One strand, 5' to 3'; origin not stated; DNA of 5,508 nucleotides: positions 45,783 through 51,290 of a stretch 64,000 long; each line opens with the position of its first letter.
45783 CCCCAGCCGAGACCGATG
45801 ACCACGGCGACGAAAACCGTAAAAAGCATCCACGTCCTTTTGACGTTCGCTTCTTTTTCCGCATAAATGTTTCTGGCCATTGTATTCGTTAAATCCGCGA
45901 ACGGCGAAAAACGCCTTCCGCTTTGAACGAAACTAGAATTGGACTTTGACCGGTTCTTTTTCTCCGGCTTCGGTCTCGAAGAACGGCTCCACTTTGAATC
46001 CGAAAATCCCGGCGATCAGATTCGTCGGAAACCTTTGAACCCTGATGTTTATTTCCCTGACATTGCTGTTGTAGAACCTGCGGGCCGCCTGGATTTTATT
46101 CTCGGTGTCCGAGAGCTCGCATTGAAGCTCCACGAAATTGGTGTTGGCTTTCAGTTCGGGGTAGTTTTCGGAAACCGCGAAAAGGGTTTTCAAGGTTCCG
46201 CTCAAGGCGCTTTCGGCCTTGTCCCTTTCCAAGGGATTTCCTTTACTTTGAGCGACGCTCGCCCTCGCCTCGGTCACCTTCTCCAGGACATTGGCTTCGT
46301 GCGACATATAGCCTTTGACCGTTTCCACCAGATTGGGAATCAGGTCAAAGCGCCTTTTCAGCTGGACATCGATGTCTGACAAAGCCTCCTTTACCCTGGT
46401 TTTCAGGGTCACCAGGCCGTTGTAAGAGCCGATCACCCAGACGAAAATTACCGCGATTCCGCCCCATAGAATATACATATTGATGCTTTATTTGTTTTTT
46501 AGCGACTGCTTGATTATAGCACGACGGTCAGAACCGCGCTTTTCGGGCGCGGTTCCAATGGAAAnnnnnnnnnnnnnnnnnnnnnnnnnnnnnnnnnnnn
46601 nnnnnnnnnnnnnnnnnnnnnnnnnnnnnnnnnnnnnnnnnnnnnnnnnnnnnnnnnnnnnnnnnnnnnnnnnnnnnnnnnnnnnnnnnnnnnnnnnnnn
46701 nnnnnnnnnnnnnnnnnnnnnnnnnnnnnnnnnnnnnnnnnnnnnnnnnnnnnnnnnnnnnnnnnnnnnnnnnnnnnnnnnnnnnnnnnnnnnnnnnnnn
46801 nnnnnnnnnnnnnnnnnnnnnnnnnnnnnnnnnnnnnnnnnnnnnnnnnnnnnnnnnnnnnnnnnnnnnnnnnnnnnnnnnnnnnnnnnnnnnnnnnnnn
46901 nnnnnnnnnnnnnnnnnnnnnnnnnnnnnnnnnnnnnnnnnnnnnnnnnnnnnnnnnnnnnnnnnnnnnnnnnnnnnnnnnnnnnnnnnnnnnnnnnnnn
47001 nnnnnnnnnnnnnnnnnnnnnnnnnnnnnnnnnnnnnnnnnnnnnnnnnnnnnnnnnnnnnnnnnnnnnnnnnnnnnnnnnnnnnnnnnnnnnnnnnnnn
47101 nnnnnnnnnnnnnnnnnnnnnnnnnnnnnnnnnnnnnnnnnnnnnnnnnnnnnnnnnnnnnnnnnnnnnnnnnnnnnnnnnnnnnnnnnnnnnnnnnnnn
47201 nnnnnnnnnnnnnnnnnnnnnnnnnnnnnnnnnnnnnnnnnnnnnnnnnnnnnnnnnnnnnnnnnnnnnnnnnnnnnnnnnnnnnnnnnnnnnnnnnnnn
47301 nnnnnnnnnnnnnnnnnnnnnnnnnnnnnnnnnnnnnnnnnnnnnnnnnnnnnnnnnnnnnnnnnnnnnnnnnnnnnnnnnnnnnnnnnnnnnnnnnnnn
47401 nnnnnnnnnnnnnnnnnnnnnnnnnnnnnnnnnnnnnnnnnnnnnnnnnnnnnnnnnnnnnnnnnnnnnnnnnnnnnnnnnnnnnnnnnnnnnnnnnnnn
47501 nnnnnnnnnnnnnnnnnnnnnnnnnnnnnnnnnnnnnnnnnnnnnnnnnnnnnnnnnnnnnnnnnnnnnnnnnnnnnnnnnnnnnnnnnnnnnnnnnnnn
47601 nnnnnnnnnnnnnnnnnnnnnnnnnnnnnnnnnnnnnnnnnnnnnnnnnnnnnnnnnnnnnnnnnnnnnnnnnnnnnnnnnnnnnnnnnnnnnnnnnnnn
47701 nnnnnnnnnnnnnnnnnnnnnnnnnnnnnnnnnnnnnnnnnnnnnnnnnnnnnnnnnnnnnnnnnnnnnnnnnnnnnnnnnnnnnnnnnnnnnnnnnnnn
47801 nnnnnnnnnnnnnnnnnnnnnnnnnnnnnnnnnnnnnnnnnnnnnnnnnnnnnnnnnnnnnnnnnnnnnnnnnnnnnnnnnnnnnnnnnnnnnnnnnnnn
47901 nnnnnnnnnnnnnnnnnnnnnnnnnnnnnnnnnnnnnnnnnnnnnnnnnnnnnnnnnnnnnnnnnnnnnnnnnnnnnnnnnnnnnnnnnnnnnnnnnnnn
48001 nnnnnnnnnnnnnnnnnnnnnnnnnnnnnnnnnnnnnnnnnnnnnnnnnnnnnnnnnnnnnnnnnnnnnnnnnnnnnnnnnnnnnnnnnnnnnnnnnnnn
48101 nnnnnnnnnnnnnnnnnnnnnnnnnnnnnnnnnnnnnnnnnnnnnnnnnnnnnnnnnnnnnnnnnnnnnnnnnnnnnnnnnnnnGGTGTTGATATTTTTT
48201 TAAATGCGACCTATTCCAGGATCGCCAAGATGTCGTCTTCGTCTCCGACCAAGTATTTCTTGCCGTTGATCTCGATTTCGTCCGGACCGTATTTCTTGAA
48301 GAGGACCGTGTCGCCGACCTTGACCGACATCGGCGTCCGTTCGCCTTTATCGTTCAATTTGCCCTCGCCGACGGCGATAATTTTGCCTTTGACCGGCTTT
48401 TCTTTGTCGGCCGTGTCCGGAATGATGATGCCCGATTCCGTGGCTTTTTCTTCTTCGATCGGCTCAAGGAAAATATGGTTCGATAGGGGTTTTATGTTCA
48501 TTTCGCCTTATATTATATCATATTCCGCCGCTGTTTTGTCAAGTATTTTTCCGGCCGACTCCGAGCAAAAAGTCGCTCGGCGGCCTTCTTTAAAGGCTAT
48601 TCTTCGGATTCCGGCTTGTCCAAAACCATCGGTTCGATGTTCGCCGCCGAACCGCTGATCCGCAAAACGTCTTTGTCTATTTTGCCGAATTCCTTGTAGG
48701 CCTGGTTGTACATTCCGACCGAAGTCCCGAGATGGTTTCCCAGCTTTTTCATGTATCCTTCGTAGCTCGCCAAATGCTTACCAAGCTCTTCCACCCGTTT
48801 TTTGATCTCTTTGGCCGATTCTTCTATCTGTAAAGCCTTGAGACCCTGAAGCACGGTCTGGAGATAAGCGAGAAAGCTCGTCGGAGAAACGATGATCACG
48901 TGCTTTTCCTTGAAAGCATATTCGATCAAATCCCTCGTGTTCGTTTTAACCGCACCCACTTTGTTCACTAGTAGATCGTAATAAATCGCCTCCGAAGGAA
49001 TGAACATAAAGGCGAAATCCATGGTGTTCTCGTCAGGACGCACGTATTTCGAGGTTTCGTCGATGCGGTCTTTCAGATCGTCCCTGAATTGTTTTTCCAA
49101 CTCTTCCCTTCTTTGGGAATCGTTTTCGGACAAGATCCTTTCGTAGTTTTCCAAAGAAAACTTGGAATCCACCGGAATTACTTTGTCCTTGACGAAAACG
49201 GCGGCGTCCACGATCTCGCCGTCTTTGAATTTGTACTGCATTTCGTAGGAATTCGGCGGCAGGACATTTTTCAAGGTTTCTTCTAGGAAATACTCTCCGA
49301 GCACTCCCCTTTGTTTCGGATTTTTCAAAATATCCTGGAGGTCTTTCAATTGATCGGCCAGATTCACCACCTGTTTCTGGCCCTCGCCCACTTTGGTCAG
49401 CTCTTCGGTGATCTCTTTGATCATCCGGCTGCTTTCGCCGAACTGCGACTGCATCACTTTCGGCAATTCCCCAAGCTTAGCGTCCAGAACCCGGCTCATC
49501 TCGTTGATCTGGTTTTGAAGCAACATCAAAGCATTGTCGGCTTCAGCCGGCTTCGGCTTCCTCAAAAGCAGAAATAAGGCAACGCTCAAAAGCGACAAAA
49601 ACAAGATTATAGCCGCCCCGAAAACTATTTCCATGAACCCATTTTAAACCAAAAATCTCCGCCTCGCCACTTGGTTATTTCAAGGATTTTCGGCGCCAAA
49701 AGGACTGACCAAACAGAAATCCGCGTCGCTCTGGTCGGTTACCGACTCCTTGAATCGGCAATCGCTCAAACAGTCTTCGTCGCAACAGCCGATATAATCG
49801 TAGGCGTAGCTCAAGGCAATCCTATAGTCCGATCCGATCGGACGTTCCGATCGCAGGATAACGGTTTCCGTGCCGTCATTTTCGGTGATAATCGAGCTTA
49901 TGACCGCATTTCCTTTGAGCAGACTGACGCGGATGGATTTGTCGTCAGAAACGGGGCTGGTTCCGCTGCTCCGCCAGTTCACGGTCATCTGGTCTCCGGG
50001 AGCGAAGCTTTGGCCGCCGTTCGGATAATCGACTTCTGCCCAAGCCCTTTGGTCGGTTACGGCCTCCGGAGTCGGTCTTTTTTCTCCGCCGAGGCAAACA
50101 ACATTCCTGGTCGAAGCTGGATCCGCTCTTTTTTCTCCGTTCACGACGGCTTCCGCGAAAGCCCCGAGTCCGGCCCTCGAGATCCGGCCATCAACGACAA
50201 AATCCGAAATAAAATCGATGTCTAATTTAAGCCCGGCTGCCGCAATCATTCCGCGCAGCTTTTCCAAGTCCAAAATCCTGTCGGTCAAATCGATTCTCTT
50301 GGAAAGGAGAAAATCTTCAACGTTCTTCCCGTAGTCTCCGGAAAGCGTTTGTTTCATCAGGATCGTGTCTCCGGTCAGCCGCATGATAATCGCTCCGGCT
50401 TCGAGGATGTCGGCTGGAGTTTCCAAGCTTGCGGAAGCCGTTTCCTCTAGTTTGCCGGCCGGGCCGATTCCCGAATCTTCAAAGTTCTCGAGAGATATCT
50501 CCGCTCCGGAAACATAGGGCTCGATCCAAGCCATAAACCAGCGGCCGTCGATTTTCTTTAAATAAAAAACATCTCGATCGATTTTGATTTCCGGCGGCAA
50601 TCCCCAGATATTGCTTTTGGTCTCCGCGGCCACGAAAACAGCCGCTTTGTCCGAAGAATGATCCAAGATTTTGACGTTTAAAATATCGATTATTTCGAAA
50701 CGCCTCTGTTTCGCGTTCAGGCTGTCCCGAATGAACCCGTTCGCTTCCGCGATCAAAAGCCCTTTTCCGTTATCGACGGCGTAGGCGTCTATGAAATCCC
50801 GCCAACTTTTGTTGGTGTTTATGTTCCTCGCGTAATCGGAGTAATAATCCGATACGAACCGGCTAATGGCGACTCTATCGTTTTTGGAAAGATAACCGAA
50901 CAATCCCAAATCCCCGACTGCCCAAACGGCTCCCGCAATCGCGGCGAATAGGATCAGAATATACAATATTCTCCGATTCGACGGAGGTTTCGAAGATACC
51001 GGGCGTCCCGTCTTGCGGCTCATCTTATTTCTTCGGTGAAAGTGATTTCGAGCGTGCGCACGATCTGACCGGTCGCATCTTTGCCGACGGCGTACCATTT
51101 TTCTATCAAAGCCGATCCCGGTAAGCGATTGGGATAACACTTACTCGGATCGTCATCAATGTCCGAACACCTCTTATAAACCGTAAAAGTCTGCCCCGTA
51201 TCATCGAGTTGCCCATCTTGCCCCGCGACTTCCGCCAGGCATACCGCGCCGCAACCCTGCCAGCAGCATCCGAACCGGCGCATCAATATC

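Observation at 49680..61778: Complete secretin-less type IV pilus / competence locus (pilM-N-O-B-T-C, major pilin, pilD, 3-4 minor pilins, comF)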

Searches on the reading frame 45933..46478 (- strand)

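Call 4: search_protein_families(library=pfam, proteins=[window:45933-46478:-], max_evalue=0.01)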
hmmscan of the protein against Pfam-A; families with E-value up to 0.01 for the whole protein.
window:45933-46478:- (181 aa): 1 family
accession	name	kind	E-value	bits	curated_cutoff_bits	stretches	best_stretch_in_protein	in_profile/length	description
PF04011.17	LemA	-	1.4e-59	200.6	26.2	1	32-181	1-149/149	LemA family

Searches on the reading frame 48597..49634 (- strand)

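Call 4: search_protein_families(library=pfam, proteins=[window:48597-49634:-], max_evalue=0.01)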
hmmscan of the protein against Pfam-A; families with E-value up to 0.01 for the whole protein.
window:48597-49634:- (345 aa): 2 families
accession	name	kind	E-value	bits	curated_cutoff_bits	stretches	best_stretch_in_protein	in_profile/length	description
PF02646.22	RmuC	-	2.4e-55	188.2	26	1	42-317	2-271/291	RmuC family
PF07996.16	T4SS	-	0.0051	17.6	24.7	1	74-140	9-78/197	Type IV secretion system proteins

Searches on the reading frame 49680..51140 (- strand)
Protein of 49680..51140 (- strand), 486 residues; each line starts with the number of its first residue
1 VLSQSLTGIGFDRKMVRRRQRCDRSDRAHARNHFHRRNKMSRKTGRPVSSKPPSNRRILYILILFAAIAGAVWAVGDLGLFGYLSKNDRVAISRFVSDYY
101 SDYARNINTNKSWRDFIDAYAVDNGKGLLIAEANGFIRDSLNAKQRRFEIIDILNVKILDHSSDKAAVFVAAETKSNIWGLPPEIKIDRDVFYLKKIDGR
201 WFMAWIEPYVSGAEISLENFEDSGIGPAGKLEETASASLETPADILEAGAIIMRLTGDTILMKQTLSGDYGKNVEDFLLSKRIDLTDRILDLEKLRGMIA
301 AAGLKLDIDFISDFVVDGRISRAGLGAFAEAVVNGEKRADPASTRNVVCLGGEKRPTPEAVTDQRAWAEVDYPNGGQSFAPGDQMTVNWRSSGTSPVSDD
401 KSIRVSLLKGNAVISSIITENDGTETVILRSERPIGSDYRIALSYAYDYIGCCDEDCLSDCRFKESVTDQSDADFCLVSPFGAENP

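Call 4: search_protein_families(library=pfam, proteins=[window:49680-51140:-], max_evalue=0.01)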
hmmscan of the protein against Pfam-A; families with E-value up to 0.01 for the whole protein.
window:49680-51140:- (486 aa): 1 family
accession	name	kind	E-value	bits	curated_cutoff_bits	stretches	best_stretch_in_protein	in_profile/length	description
PF10342.15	Kre9_KNH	-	0.0032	18.6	24.6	1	373-441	2-73/94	Kre9/KNH-like N-terminal Ig-like domain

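Call 6: search_protein_families(library=ncbifam, proteins=[window:49680-51140:-], max_evalue=0.01)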
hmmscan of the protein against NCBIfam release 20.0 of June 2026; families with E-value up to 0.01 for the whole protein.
window:49680-51140:- (486 aa): 0 families

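Call 18: search_solved_structures(query=window:49680-51023:-, max_evalue=10)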
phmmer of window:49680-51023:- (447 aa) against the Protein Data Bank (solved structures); distinct sequences matched with E-value up to 10: 0.

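Call 23: find_homologous_proteins(query=window:49680-51023:-, max_evalue=0.001)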
Query window:49680-51023:- (447 aa): 3 proteins with E <= 0.001 among 8000 candidates.
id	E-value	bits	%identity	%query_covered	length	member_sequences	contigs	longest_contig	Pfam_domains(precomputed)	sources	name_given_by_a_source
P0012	5.3e-277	937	94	100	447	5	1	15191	-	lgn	-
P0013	6.6e-210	716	76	95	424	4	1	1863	-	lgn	-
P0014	3.1e-136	473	52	98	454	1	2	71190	-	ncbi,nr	ncbi:MAG: hypothetical protein M1586_02060 [Patescibacteria group bacterium]|nr:hypothetical protein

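Call 56: predict_structure(alignment_id=A2)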
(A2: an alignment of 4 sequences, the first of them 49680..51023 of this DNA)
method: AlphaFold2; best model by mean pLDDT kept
length: 447 residues; sequences in the alignment: 4
mean_pLDDT: 39.1   pTM: 0.34
mean pLDDT of the five models: 39.1, 34.0, 32.4, 31.4, 31.2
residues with pLDDT >= 90: 0; 70-90: 32; 50-70: 60; < 50: 355
segments of 3 or more residues with pLDDT < 50: 1-17, 26-201, 223-229, 291-363, 369-378, 381-402, 404-447
pLDDT, mean of each block of 10 residues (from residue 1): 33 45 48 34 25 25 32 42 38 42 28 24 26 22 23 30 29 25 26 28 60 56 49 74 78 83 73 68 53 34 22 22 31 40 43 35 49 46 41 38 42 24 23 25 22
secondary structure, 60 per line:
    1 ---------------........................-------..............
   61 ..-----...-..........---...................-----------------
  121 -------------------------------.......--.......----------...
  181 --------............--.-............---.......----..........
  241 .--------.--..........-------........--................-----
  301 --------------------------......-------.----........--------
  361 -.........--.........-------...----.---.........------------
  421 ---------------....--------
elements in order: H16-39 H47-62 H72-81 H85-103 E152-158 E161-167 H189-200 H206-216 H220-226 H231-241 H253-262 H270-275 E280-282 H283-295 E327-332 E345-352 E362-370 E373-381 E389-391 E400-408 E436-439

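Call 58: search_protein_representatives(protein=window:49680-51023:-)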
Query: 447 residues. Proteins with E-value up to 0.001 (for the whole library): 391; up to 1e-10: 74; up to 1e-30: 2. The best 150 are listed.
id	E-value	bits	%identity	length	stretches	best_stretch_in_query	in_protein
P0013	2.1e-210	715.6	76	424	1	22-447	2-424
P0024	1.4e-62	228.4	46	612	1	201-441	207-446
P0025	3.8e-26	108.4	28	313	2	13-172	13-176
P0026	6.5e-23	97.7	34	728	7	330-406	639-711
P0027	9.4e-20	87.3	31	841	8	331-413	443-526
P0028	3.1e-19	85.6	34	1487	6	332-405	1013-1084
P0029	4.6e-19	85.1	34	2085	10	330-385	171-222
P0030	1.2e-18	83.7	38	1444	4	331-408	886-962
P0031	2.9e-18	82.4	32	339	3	318-406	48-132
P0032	3.4e-18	82.2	34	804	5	331-405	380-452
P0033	6.1e-18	81.4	33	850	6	331-409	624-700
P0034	2.0e-17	79.6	32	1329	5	330-415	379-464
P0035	4.8e-17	78.4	30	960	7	331-405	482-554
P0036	4.8e-17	78.4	32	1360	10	329-409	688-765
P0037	7.6e-17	77.8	33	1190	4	326-414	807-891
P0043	7.2e-16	74.5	30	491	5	329-404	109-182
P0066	1.3e-13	67.1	35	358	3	330-405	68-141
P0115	5.0e-10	55.3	32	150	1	57-165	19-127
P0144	8.6e-09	51.2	29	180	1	23-164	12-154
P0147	1.4e-08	50.6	28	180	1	4-164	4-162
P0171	1.4e-07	47.2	26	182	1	21-166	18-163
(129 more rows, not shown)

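Call 59: search_protein_families(library=pfam, proteins=[P0024, P0025, P0026, P0031, P0115, P0144, P0147, P0171, P0043, P0066], max_evalue=0.001)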
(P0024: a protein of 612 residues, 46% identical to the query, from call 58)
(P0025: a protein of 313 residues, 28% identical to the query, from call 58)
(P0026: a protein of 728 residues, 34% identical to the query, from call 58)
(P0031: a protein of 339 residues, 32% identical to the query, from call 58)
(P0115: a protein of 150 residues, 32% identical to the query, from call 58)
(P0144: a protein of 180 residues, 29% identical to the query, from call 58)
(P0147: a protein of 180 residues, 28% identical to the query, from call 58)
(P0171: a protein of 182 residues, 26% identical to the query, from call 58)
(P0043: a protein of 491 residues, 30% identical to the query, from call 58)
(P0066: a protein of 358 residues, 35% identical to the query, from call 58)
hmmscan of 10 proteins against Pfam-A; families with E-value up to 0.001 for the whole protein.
P0024 (612 aa): 0 families

P0025 (313 aa): 0 families

P0026 (728 aa): 4 families
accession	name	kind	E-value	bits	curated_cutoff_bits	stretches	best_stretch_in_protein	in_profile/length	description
PF10342.15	Kre9_KNH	-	1e-50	170.9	24.6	6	642-715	1-81/94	Kre9/KNH-like N-terminal Ig-like domain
PF23192.1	NOMO_12th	-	8.4e-11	42.9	27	0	559-628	5-74/98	NOMO C-terminal transthyretin-like domain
PF14699.12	hGDE_N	-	5.4e-10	39.7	22.1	0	57-113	11-67/92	N-terminal domain from the human glycogen debranching enzyme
PF02922.24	CBM_48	-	0.00057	20.6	22.4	0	595-630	46-80/83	Carbohydrate-binding module 48 (Isoamylase N-terminal domain)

P0031 (339 aa): 2 families
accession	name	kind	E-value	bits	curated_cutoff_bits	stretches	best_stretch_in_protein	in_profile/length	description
PF10342.15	Kre9_KNH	-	3.8e-10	40.8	24.6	0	64-146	2-94/94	Kre9/KNH-like N-terminal Ig-like domain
PF17957.7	Big_7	-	0.00024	22.1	24.1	0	154-183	3-31/70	Bacterial Ig domain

P0115 (150 aa): 0 families

P0144 (180 aa): 0 families

P0147 (180 aa): 0 families

P0171 (182 aa): 0 families

P0043 (491 aa): 7 families
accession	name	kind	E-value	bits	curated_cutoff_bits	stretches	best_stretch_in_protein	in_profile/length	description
PF10342.15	Kre9_KNH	-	2.4e-46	156.9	24.6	5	307-389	2-90/94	Kre9/KNH-like N-terminal Ig-like domain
PF17957.7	Big_7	-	1.6e-13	51.5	24.1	1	399-468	4-68/70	Bacterial Ig domain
PF17964.7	Big_10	-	9.1e-08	32.9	22.9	1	348-421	32-108/164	Bacterial Ig domain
PF23192.1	NOMO_12th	-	6.7e-07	30.4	27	0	42-104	18-84/98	NOMO C-terminal transthyretin-like domain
PF00041.27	fn3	-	3e-06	27.8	25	0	70-101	51-81/84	Fibronectin type III domain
PF14610.12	Psg1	-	0.00019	21.7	30.1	0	114-179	30-106/186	Ykl077w/Psg1 (Pma1 Stabilization in Golgi)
PF13205.12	Big_5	-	0.0005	21.2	23.6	0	9-91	3-89/105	Bacterial Ig-like domain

P0066 (358 aa): 4 families
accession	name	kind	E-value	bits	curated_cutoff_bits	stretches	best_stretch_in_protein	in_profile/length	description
PF10342.15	Kre9_KNH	-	5.6e-35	120.4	24.6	4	71-147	1-82/94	Kre9/KNH-like N-terminal Ig-like domain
PF00041.27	fn3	-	4e-07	30.6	25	0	282-343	16-71/84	Fibronectin type III domain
PF23795.1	SH3_YKFC_2nd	-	0.0002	21.5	27.4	0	59-82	29-52/57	YKFC SH3b2 domain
PF17600.7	DUF5496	-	0.00074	20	27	0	161-187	7-33/87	Family of unknown function (DUF5496)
